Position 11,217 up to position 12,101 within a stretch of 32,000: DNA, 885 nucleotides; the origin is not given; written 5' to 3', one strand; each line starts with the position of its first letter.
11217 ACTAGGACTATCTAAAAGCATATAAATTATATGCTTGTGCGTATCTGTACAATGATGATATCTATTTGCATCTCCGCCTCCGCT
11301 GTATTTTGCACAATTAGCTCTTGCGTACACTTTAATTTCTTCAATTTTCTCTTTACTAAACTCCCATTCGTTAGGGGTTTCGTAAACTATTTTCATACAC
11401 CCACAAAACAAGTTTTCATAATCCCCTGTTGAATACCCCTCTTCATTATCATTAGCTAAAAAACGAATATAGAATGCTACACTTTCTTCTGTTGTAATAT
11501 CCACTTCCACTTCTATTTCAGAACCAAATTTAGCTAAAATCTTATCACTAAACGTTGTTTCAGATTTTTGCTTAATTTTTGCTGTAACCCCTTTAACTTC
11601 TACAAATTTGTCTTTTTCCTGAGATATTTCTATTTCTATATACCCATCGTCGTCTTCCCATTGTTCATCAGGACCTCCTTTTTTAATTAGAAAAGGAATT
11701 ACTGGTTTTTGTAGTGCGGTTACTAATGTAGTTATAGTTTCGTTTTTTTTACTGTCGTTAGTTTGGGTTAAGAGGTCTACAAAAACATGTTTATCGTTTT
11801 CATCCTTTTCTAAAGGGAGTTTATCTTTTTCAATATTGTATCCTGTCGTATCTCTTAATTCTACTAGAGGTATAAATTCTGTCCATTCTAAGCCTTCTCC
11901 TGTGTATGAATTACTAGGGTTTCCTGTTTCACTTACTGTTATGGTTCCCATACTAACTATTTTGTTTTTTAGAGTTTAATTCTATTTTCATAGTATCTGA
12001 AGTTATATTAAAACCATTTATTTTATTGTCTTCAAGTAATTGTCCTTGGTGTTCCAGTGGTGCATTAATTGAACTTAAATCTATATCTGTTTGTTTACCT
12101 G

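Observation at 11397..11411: LFCGC: a sharp demarcation point between a conserved effector N-terminal domain and interchangeable toxin domains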

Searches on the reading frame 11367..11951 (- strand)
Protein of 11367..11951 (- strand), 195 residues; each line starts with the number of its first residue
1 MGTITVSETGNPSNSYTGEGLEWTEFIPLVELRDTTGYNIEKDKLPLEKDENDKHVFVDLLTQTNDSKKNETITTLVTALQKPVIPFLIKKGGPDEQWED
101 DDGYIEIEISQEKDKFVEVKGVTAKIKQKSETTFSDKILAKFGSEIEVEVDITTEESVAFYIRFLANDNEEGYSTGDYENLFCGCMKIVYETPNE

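Call 10: find_homologous_proteins(query=window:11385-11951:-, max_evalue=0.001)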
Query seq(189 aa): 161 candidates shared short words with the query, none scored E <= 0.001.

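Call 13: find_related_loci(query=window:11367-11951:-, collection=genome_contigs, flank=10000)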
Query window:11367-11951:- (195 aa) in genome_contigs; peptide patterns used: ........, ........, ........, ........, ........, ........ (x = any residue, [..] = any of these).
141 stretches matched a pattern; 1 encode a relative of the query (tblastn E <= 1e-3); 1 distinct loci.
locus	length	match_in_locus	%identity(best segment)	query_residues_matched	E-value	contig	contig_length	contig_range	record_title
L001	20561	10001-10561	58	1-188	6e-75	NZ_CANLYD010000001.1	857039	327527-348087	Uncultured Aquimarina sp. isolate 3-916-3Z.fasta NODE_1, whole genome shotgun sequence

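Call 19: search_protein_representatives(protein=window:11367-11951:-)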
Query: 195 residues. Proteins with E-value up to 0.001 (for the whole library): 33; up to 1e-10: 13; up to 1e-30: 2. The best 33 are listed.
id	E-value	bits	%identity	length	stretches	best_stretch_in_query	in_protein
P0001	1.2e-67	243.8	58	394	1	1-188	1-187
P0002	8.5e-58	211.7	53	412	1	1-192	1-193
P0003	1.3e-20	90.4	58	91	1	98-194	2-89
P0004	3.9e-18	82.4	37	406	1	5-195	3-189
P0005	2.1e-17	80.0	40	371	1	5-190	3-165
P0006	1.1e-16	77.7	40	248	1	25-191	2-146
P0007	1.1e-15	74.4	37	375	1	9-191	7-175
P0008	1.2e-15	74.3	35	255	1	8-194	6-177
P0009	2.4e-14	70.0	36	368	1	8-189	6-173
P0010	2.2e-13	66.8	39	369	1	6-191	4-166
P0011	3.8e-12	62.8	35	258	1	5-191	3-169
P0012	4.0e-12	62.8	41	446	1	5-190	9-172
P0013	5.7e-11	59.0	40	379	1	6-194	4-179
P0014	1.7e-10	57.5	33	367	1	8-185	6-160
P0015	2.5e-10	56.9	34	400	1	5-193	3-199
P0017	1.1e-08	51.6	37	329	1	5-187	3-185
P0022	1.9e-07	47.5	40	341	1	66-191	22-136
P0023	3.2e-07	46.8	33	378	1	50-194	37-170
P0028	1.2e-05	41.6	36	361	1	5-188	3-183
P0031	2.3e-04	37.4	31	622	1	5-190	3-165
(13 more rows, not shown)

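Call 25: find_homologous_proteins(query=A3, max_evalue=0.001)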
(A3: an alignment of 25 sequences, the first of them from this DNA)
Query A3 (25 sequences) (189 aa, profile of the alignment): 2 proteins with E <= 0.001 among 2514 candidates.
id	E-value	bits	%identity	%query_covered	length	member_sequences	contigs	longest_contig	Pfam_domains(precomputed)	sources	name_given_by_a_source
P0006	6.7e-51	191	35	87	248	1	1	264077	-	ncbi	-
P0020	1.9e-34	137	36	60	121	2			-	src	-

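Call 26: find_encoding_contigs(protein=P0006, flank=10000, max_places=3)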
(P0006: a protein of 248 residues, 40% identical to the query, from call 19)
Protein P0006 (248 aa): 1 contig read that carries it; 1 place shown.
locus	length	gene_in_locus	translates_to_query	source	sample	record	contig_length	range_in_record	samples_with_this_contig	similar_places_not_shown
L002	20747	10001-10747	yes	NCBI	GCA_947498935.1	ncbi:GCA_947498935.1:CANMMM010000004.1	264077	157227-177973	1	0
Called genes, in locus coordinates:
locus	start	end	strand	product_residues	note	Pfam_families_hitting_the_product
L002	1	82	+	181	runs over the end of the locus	-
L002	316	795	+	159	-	-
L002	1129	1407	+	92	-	-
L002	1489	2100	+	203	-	-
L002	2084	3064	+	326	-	-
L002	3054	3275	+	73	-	-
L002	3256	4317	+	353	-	-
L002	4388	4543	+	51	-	-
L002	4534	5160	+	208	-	-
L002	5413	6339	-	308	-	PF00892:EamA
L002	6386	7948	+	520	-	PF00890:FAD_binding_2 (faint), PF01266:DAO, PF03486:HI0933_like (faint), PF07992:Pyr_redox_2 (faint), PF13450:NAD_binding_8, PF01593:Amino_oxidase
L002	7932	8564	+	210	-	PF04240:Caroten_synth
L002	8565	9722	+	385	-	PF05834:Lycopene_cycl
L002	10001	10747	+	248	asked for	-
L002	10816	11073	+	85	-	-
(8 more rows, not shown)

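Call 27: find_encoding_contigs(protein=P0004, flank=10000, max_places=3)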
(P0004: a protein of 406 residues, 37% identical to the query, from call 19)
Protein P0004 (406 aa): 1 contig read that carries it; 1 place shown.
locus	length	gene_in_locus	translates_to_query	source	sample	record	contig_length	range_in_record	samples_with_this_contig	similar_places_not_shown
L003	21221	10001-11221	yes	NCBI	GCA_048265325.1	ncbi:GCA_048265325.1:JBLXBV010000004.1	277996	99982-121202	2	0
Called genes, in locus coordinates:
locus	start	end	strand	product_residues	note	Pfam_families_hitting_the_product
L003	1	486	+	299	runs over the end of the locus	PF04116:FA_hydroxylase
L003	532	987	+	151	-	PF12802:MarR_2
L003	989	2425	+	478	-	PF00144:Beta-lactamase, PF13181:TPR_8 (faint), PF00515:TPR_1 (weak), PF07719:TPR_2 (weak)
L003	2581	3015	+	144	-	PF12802:MarR_2 (weak)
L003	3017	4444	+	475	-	PF00144:Beta-lactamase, PF00515:TPR_1 (weak), PF07719:TPR_2 (weak), PF13181:TPR_8 (weak)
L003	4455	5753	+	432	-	PF00144:Beta-lactamase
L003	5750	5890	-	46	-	-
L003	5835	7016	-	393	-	PF22020:RlmL_1st, PF02926:THUMP, PF01170:UPF0020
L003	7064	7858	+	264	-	PF03848:TehB, PF13489:Methyltransf_23, PF13847:Methyltransf_31, PF08241:Methyltransf_11, PF08242:Methyltransf_12 (weak), PF13649:Methyltransf_25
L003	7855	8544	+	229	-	PF02535:Zip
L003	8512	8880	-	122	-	PF07883:Cupin_2, PF06249:EutQ (weak)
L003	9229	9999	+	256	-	PF17642:TssD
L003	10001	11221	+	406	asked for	-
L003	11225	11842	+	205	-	-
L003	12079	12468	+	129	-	-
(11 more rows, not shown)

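Call 28: find_encoding_contigs(protein=P0009, flank=10000, max_places=2)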
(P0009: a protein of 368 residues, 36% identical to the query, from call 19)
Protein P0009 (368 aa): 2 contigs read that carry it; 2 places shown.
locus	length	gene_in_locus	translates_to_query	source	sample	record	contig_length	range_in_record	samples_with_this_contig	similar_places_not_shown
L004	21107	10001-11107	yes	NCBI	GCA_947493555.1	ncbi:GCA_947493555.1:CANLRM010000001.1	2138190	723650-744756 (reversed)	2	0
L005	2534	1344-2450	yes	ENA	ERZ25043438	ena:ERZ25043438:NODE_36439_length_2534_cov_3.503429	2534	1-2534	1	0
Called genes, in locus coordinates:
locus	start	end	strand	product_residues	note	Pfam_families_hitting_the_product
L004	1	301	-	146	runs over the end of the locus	PF17642:TssD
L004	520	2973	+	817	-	PF02861:Clp_N, PF01637:ATPase_2 (weak), PF13191:AAA_16, PF00004:AAA, PF17871:AAA_lid_9, PF07724:AAA_2, PF07728:AAA_5, PF10431:ClpB_D2-small, +10 more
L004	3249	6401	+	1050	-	PF13715:CarbopepD_reg_2 (weak), PF13620:CarboxypepD_reg, PF13715:CarbopepD_reg_2 (weak)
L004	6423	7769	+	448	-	PF18942:DUF5689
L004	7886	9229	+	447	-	PF18942:DUF5689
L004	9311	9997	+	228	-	PF17642:TssD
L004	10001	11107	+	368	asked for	-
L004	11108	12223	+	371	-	-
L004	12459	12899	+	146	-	-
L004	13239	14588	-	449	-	PF17541:TssC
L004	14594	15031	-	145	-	-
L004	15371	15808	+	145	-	PF22036:MoaF_like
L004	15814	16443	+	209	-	PF01794:Ferric_reduct (weak)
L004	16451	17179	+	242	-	PF00970:FAD_binding_6 (weak), PF04954:SIP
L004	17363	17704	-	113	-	PF05336:rhaM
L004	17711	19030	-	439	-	PF07690:MFS_1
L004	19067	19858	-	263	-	PF00106:adh_short, PF08659:KR (weak), PF13561:adh_short_C2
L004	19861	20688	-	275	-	PF04909:Amidohydro_2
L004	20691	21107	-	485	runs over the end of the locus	PF01232:Mannitol_dh, PF08125:Mannitol_dh_C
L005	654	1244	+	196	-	PF17642:TssD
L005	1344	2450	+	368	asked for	-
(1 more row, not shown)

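Call 29: find_encoding_contigs(protein=P0010, flank=10000, max_places=2)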
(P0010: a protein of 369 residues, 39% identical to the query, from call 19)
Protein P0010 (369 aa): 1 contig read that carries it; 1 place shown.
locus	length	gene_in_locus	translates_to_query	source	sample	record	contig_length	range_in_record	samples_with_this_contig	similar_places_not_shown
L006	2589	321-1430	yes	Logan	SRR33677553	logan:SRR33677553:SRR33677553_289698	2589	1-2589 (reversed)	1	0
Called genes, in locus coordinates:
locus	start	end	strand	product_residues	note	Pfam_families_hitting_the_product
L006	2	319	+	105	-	?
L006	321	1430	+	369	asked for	-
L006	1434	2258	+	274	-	-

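Call 30: find_encoding_contigs(protein=P0012, flank=10000, max_places=2)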
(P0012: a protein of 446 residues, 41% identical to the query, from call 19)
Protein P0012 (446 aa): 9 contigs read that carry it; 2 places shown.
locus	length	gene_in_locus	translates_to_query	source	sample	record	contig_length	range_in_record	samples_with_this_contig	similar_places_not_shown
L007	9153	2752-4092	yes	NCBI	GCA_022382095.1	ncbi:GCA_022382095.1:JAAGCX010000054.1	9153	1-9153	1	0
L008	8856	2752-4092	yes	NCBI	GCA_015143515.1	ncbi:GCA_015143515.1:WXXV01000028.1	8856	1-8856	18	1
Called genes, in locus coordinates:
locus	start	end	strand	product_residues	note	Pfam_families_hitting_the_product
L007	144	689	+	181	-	-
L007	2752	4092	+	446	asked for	-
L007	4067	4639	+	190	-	-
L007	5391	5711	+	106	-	PF05015:HigB-like_toxin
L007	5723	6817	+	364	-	PF01381:HTH_3, PF06114:Peptidase_M78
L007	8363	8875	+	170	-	PF13274:SocA_Panacea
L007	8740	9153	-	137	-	PF01609:DDE_Tnp_1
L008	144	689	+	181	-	-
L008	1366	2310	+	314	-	PF00078:RVT_1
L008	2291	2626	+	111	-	PF08388:GIIM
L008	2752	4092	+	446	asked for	-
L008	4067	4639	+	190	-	-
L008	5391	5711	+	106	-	PF05015:HigB-like_toxin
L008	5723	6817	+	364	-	PF01381:HTH_3, PF06114:Peptidase_M78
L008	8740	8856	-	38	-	?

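Call 34: search_protein_families(library=pfam, proteins=[P0005, P0007, P0009, P0010, P0012, P0017, P0022, P0023, P0028, P0031], max_evalue=0.05)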
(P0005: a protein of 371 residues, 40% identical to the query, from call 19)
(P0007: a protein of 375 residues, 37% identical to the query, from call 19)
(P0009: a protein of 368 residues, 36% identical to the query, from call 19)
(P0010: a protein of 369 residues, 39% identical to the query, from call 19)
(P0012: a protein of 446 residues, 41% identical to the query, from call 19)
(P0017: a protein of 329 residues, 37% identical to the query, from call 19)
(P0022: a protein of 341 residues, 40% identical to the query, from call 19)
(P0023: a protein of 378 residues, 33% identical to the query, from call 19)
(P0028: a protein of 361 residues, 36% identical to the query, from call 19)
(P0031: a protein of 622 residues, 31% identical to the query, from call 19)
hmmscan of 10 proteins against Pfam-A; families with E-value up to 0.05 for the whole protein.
P0005 (371 aa): 0 families

P0007 (375 aa): 0 families

P0009 (368 aa): 0 families

P0010 (369 aa): 1 family
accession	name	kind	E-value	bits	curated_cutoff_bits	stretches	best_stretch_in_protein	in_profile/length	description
PF14252.11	DUF4347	-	0.019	15.1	24.6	0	232-306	45-122/164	Domain of unknown function (DUF4347)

P0012 (446 aa): 2 families
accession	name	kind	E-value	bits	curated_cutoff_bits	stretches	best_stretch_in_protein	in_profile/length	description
PF00182.24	Glyco_hydro_19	-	0.00059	20.1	25.5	1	309-385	83-154/232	Chitinase class I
PF19259.5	Ty3_capsid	-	0.02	14.8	29.1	0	265-320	65-121/198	Ty3 transposon capsid-like protein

P0017 (329 aa): 1 family
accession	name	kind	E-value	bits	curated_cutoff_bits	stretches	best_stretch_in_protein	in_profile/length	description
PF06017.19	Myosin_TH1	-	0.0082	16.3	31.1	0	77-134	57-129/185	Unconventional myosin tail, actin- and lipid-binding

P0022 (341 aa): 0 families

P0023 (378 aa): 1 family
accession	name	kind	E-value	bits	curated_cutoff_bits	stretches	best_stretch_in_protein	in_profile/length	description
PF01510.30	Amidase_2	-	1.4e-13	51.8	26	1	201-359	3-122/131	N-acetylmuramoyl-L-alanine amidase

P0028 (361 aa): 0 families

P0031 (622 aa): 1 family
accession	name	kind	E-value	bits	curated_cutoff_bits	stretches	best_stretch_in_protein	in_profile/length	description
PF13582.12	Reprolysin_3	-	0.026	15.5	22.4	0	525-543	95-119/123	Metallo-peptidase family M12B Reprolysin-like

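Call 42: predict_structure(alignment_id=A3)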
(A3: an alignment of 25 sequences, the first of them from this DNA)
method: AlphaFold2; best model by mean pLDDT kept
length: 189 residues; sequences in the alignment: 25
mean_pLDDT: 85.6   pTM: 0.79
mean pLDDT of the five models: 85.6, 85.1, 80.0, 78.4, 76.3
residues with pLDDT >= 90: 104; 70-90: 53; 50-70: 31; < 50: 1
segments of 3 or more residues with pLDDT < 50: none
pLDDT, mean of each block of 10 residues (from residue 1): 71 74 76 90 90 87 64 92 96 68 94 92 97 96 96 95 89 66 94
secondary structure, 60 per line:
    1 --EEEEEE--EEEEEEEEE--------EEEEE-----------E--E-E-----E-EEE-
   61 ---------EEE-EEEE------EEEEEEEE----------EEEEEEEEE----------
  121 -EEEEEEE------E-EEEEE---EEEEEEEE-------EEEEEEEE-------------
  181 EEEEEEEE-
elements in order: E3-8 E11-19 E28-32 E57-59 E70-72 E74-77 E84-91 E102-110 E122-128 E137-141 E145-152 E160-167 E181-188

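Call 44: fold_search(model_id=the predicted structure, library=pdb)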
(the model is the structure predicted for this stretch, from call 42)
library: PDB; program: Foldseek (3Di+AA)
matches with E <= 10: 1782; with E <= 0.001: 0
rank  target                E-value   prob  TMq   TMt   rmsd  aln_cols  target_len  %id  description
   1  6kjk                  1.6e-03  1.00  0.32  0.41   5.9       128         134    8  Structure of the N-terminal domain of PorA (released 2020-07-22)
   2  5fqe_B                3.1e-03  0.98  0.34  0.14  10.8       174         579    8  The details of glycolipid glycan hydrolysis by the structural analysis of a family 123 glycoside hydrolase from Clostr (released 2016-03-30)
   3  2l7q_MODEL_1_A        6.0e-03  0.99  0.30  0.42  10.0       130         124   12  Solution NMR structure of conjugate transposon protein BVU_1572(27-141) from Bacteroides Vulgatus, Northeast S (released 2010-12-29)
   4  5jpn_B                6.4e-03  0.77  0.28  0.10  21.9       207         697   12  Structure of human complement C4 rebuilt using iMDFF (released 2016-08-10)
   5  1r19_A                6.4e-03  0.60  0.26  0.19  20.5       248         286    9  Crystal Structure Analysis of S.epidermidis adhesin SdrG binding to Fibrinogen (Apo structure) (released 2003-10-28)
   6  5fqf_A                7.5e-03  0.94  0.32  0.13  11.4       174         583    8  The details of glycolipid glycan hydrolysis by the structural analysis of a family 123 glycoside hydrolase from Clostr (released 2016-03-30)
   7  1m1s                  7.9e-03  1.00  0.36  0.56   4.3       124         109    6  Structure of WR4, a C.elegans MSP family member (released 2003-07-29)
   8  5fpi_A                7.9e-03  0.44  0.19  0.15  15.6       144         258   13  Mu2 adaptin subunit of the AP2 adaptor (C-terminal domain) complexed with Integrin alpha4 internalisation peptide QYKS (released 2016-01-20)
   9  8k2n_B                8.4e-03  0.90  0.31  0.14  10.6       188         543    9  Crystal structure of Group 4 Monosaccharide-releasing beta-N-acetylgalactosaminidase NgaLy from Lacticaseibacillus yic (released 2024-04-24)
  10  2pr9_A                9.9e-03  0.13  0.14  0.12  18.9       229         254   10  Mu2 adaptin subunit (AP50) of AP2 adaptor (second domain), complexed with GABAA receptor-gamma2 subunit-derived intern (released 2008-03-18)
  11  7e8t_J                1.0e-02  0.99  0.35  0.10   5.7       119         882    8  Monomer of Ypt32-TRAPPII (released 2022-02-09)
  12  7ea3_J                1.0e-02  0.99  0.35  0.10   5.7       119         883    8  Intact Ypt32-TRAPPII (dimer). (released 2022-02-09)
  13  2f6a_B                1.1e-02  0.54  0.23  0.16  15.2       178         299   11  Collagen Adhesin and Collagen Complex Structure (released 2006-12-12)
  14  7ohz_B                1.2e-02  0.23  0.18  0.14  18.6       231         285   10  Crystal structure of AP2 Mu2 - FCHO2 chimera (His6-tagged) (released 2022-06-01)
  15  7oi5_D                1.2e-02  0.12  0.14  0.11  19.4       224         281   12  Crystal structure of AP2 Mu2 - FCHO2 chimera (GST cleaved) (released 2022-06-01)
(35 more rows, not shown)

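Call 46: find_related_loci(query=A3, collection=metagenome_contigs, flank=4000)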
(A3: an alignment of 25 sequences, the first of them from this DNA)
Query A3 (189 aa) in metagenome_contigs; peptide patterns used: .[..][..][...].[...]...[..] (x = any residue, [..] = any of these).
197 stretches matched a pattern; 8 encode a relative of the query (tblastn E <= 1e-3); 8 distinct loci.
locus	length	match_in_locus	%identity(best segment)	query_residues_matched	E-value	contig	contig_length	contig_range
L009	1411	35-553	35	1-188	4e-29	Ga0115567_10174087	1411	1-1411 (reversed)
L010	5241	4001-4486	32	6-189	4e-24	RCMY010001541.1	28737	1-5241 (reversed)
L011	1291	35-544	32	5-188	9e-22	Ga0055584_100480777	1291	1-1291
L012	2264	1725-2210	30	5-188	2e-12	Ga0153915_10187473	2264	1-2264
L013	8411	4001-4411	26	26-189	4e-12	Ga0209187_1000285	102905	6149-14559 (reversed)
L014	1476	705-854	38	140-188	4e-8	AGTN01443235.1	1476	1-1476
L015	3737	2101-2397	33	75-188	2e-7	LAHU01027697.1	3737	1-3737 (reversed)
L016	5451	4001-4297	33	75-188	3e-7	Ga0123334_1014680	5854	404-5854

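Call 49: search_protein_families(library=pfam, proteins=[L015:1193-1894:+, L012:1037-1717:+, L013:2962-3534:+, L013:3506-4966:+, L013:2095-2958:+, L013:6322-8406:+, L007:144-689:+, L010:3292-3987:+], max_evalue=0.05)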
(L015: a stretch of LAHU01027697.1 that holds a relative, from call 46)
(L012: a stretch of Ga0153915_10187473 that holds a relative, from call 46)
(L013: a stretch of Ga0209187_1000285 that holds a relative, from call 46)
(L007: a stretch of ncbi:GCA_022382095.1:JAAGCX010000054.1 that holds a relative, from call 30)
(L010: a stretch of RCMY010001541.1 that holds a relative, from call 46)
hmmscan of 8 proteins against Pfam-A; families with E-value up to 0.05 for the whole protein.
L015:1193-1894:+ (233 aa): 0 families

L012:1037-1717:+ (226 aa): 0 families

L013:2962-3534:+ (190 aa): 1 family
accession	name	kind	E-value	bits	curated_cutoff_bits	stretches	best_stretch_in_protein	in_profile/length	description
PF14107.11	DUF4280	-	2.3e-20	73.6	26.3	1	6-110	1-109/109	Domain of unknown function (DUF4280)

L013:3506-4966:+ (486 aa): 0 families

L013:2095-2958:+ (287 aa): 1 family
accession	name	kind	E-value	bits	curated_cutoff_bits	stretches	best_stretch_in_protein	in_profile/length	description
PF23856.1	DUF7219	-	0.0069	16.4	27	1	93-125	21-53/61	Family of unknown function (DUF7219)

L013:6322-8406:+ (694 aa): 1 family
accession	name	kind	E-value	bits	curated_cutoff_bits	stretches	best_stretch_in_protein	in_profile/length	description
PF10152.14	CCDC53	-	0.0084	17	24.6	1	347-468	18-137/147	Subunit CCDC53 of WASH complex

L007:144-689:+ (181 aa): 2 families
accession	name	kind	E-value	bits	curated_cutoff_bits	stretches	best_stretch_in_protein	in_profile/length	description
PF04932.20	Wzy_C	-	0.0044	17.3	31.7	1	5-56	9-58/149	O-Antigen ligase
PF07331.16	TctB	-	0.013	16.1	29.1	1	5-63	79-137/137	Tripartite tricarboxylate transporter TctB family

L010:3292-3987:+ (231 aa): 1 family
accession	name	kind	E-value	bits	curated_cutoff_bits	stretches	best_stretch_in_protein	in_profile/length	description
PF17642.6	TssD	-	2.9e-30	105.2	25.8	1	1-129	1-128/128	Hemolysin coregulated protein Hcp (TssD)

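Call 76: search_protein_families(library=phrogs, proteins=[L015:1193-1894:+, window:11367-11951:-, L013:3506-4966:+], max_evalue=0.01)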
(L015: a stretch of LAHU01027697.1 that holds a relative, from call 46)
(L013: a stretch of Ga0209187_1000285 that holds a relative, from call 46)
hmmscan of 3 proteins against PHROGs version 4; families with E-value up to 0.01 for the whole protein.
L015:1193-1894:+ (233 aa): 0 families

window:11367-11951:- (195 aa): 0 families

L013:3506-4966:+ (486 aa): 0 families
